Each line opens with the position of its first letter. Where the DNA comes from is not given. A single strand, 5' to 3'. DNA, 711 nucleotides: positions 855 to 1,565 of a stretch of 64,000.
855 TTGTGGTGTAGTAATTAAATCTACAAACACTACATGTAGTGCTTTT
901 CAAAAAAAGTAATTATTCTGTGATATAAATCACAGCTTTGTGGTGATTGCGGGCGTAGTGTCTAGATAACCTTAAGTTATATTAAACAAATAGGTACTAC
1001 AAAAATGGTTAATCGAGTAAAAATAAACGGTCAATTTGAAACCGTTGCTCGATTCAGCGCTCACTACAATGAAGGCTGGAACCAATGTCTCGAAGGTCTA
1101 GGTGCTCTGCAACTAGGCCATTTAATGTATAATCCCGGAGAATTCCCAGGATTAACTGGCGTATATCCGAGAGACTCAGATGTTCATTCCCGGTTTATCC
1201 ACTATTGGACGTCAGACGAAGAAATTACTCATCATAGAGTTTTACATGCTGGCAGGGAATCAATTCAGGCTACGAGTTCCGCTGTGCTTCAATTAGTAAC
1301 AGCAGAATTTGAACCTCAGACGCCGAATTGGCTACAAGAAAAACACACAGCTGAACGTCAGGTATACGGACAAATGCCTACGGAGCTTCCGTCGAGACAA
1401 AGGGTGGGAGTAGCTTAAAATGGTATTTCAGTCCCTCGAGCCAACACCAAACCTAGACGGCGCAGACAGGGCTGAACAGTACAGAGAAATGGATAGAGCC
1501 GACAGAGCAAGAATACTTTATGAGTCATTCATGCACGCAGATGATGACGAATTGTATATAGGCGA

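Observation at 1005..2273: Tightly packed three-gene orphan operon immediately downstream of the alaS scar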

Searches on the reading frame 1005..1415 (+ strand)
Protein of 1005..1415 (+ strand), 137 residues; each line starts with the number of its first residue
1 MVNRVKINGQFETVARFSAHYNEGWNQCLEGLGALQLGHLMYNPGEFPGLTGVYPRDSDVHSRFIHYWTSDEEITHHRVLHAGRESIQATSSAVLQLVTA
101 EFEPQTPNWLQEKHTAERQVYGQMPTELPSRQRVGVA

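Call 4: search_protein_families(library=pfam, proteins=[window:1005-1415:+], max_evalue=1)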
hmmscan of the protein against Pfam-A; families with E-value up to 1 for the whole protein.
window:1005-1415:+ (137 aa): 0 families
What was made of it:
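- On dcw-cluster gene upstream of ftsA (FtsQ/DivIB): No Pfam hit (call 4).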

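Call 5: search_protein_families(library=phrogs, proteins=[window:1005-1415:+], max_evalue=1)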
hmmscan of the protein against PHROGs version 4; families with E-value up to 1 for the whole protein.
window:1005-1415:+ (137 aa): 0 families

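Call 6: search_protein_families(library=padloc, proteins=[window:1005-1415:+], max_evalue=1)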
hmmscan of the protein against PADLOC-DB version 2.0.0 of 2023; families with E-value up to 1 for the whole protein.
window:1005-1415:+ (137 aa): 0 families

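Call 7: search_protein_families(library=ncbifam, proteins=[window:1005-1415:+], max_evalue=1)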
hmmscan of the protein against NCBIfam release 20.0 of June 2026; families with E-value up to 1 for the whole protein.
window:1005-1415:+ (137 aa): 0 families
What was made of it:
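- Closest known: Tripartite toxin-antitoxin. Different: No homology to any such family (calls 4-7).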

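Call 16: find_homologous_proteins(query=window:1005-1415:+, max_evalue=0.1)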
Query window:1005-1415:+ (137 aa): 2 proteins with E <= 0.1 among 6 candidates.
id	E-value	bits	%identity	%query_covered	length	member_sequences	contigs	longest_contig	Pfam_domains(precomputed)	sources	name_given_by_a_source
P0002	3.1e-89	314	100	100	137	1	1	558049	-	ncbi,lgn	-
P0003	5.6e-38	148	54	100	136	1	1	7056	-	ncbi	-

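Call 19: find_encoding_contigs(protein=P0003, flank=10000)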
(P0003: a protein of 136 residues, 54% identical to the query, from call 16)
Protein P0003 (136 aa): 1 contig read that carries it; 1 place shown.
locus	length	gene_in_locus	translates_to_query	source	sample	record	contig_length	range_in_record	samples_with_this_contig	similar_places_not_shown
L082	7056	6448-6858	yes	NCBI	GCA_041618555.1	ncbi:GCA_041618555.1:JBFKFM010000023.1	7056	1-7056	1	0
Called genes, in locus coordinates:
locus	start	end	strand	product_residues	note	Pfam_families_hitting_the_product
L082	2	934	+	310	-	?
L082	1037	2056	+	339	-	-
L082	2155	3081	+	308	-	-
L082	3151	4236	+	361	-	PF02540:NAD_synthase (weak), PF03054:tRNA_Me_trans, PF24167:DUF7411 (faint), PF20259:tRNA_Me_trans_M, PF20258:tRNA_Me_trans_C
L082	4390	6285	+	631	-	PF01411:tRNA-synt_2c, PF07973:tRNA_SAD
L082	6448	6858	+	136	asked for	-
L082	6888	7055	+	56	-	?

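Call 24: find_related_loci(query=A1, collection=metagenome_contigs, flank=6000)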
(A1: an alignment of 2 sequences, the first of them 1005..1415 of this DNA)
Query A1 (137 aa) in metagenome_contigs; peptide patterns used: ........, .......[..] (x = any residue, [..] = any of these).
177 stretches matched a pattern, but none encodes a relative of the query by tblastn (E <= 1e-3).

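Call 25: find_related_loci(query=A1, collection=viral_contigs, flank=6000)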
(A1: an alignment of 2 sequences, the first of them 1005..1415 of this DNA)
Query A1 (137 aa) in viral_contigs; peptide patterns used: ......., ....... (x = any residue, [..] = any of these).
115 stretches matched a pattern, but none encodes a relative of the query by tblastn (E <= 1e-3).

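Call 45: search_solved_structures(query=A1, max_evalue=10)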
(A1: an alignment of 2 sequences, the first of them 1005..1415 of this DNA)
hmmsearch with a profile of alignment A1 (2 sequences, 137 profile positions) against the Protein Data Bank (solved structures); distinct sequences matched with E-value up to 10: 9.
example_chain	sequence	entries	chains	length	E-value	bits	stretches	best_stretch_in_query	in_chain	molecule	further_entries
2j24_A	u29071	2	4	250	0.33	14.3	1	59-124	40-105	TRIOSEPHOSPHATE ISOMERASE, GLYCOSOMAL | TRIOSEPHOSPHATE ISOMERASE GLYCOSOMAL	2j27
1ag1_O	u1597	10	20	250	0.39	14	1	59-124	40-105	TRIOSEPHOSPHATE ISOMERASE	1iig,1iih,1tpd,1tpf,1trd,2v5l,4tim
5i3j_A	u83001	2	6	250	0.39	14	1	59-124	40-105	Triosephosphate isomerase, glycosomal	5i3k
5i3f_A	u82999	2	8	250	0.4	14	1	59-124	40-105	Triosephosphate isomerase, glycosomal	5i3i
1tpe_A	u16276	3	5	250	0.4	14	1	59-124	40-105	TRIOSEPHOSPHATE ISOMERASE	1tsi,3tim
5i3g_A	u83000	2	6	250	0.4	14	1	59-124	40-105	Triosephosphate isomerase, glycosomal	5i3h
2v0t_A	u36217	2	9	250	0.42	13.9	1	59-124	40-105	TRIOSEPHOSPHATE ISOMERASE GLYCOSOMAL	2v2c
1kv5_A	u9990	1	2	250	0.45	13.8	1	59-124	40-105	triosephosphate isomerase, glycosomal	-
4jeq_A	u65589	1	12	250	0.47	13.8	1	59-123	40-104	TRIOSEPHOSPHATE ISOMERASE, GLYCOSOMAL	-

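Call 57: list_cluster_members(proteins=[P0003, P0005, P0006, window:1420-2001:+])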
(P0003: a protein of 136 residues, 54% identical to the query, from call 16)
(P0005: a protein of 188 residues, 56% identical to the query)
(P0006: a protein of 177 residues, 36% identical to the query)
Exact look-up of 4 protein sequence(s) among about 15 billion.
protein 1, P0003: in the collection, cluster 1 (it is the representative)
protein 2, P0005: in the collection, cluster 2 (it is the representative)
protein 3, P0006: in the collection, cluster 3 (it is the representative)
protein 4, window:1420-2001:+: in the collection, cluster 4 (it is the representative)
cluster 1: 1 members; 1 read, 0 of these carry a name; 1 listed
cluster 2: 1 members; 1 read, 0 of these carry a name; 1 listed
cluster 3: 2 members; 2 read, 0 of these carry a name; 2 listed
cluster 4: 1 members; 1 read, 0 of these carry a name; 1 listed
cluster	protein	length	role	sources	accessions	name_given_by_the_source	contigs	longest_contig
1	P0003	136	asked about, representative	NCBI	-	-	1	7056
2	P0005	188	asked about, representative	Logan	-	-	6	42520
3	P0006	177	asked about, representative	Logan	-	-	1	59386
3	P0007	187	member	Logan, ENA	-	-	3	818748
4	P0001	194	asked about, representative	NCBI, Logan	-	-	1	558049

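Call 61: search_dna_similar(query=window:1005-1415:+, collection=phages, mode=protein, max_evalue=1, max_rows=5)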
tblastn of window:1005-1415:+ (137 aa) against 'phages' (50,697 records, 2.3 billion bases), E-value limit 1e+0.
No match.

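Call 64: search_dna_similar(query=window:1005-1415:+, collection=plasmids, mode=protein, max_evalue=1, max_rows=5)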
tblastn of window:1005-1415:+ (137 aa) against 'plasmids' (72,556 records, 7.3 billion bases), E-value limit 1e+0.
No match.

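Call 69: find_encoding_contigs(protein=P0007, flank=4000)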
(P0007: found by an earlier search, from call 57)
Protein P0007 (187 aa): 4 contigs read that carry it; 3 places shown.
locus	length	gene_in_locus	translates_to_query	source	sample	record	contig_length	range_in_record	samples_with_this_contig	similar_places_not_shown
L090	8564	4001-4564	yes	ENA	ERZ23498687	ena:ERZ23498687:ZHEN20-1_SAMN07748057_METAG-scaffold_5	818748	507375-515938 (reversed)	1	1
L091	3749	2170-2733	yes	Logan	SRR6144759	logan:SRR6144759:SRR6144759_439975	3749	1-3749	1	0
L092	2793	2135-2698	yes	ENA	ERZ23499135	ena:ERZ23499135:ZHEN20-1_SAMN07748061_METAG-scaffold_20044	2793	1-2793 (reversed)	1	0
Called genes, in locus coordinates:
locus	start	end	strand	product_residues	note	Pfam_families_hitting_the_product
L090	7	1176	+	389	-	PF07995:GSDH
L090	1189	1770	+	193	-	PF01966:HD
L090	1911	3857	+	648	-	PF01411:tRNA-synt_2c, PF07973:tRNA_SAD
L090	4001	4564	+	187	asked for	-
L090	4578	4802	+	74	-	-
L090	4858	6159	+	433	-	PF06723:MreB_Mbl (weak), PF11104:PilM_2 (weak), PF14450:FtsA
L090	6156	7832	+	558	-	-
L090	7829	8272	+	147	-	PF03652:RuvX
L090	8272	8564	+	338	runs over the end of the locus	PF02618:YceG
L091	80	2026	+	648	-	PF01411:tRNA-synt_2c, PF07973:tRNA_SAD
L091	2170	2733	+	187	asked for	-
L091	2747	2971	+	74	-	-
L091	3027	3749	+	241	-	?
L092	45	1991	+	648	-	PF01411:tRNA-synt_2c, PF07973:tRNA_SAD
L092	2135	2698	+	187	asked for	-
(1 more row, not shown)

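Call 70: predict_structure(alignment_id=A1)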
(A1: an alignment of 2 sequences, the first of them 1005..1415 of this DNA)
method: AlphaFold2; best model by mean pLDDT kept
length: 137 residues; sequences in the alignment: 2
mean_pLDDT: 35.6   pTM: 0.30
mean pLDDT of the five models: 35.6, 31.3, 30.9, 29.8, 29.5
residues with pLDDT >= 90: 0; 70-90: 0; 50-70: 4; < 50: 133
segments of 3 or more residues with pLDDT < 50: 1-107, 109-111, 117-137
pLDDT, mean of each block of 10 residues (from residue 1): 32 46 47 38 31 31 31 31 31 32 41 48 31 25
secondary structure, 60 per line:
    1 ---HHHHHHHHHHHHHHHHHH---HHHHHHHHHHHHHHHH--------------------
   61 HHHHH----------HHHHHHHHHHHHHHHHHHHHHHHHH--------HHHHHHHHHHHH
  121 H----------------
elements in order: H4-21 H25-40 H61-65 H76-100 H109-121
